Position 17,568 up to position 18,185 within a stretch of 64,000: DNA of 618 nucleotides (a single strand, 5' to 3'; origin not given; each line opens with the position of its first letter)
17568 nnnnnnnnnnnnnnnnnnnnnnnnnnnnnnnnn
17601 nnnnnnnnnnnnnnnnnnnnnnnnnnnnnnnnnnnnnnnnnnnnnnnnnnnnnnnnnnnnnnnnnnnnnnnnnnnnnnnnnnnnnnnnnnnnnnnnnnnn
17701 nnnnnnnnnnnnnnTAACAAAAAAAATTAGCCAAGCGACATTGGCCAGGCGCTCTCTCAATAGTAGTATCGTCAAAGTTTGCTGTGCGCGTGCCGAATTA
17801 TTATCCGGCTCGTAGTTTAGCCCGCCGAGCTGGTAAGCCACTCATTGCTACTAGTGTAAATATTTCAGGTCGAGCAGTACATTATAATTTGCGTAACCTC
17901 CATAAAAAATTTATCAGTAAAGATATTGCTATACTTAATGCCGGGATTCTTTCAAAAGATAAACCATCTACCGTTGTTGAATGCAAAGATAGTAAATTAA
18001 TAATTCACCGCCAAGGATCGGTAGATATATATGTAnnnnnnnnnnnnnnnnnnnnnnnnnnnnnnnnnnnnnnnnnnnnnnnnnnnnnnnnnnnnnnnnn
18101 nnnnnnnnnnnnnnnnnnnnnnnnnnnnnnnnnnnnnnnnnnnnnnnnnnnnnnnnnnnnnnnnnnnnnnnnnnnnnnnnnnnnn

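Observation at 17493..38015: Recurrent same-frame TAA interruptions in three unrelated genes (tsaC, giant exoprotein, VirB4)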

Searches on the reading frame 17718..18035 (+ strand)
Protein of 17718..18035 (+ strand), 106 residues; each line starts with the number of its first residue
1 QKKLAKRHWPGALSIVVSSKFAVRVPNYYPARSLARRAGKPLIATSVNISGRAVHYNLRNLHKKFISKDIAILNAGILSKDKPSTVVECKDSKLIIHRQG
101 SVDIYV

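Call 10: search_protein_families(library=pfam, proteins=[window:17718-18035:+], max_evalue=0.01)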
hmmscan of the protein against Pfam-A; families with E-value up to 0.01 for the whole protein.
window:17718-18035:+ (106 aa): 1 family
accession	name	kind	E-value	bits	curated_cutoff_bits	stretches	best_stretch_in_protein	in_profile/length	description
PF01300.24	Sua5_yciO_yrdC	-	5.4e-17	62.3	25.1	1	2-100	66-178/178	Telomere recombination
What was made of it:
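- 17496..18038 (+): tsaC (L-threonylcarbamoyladenylate synthase, YrdC domain), 180 codons, carrying one premature stop. Pfam PF01300 matches both halves (call 10).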
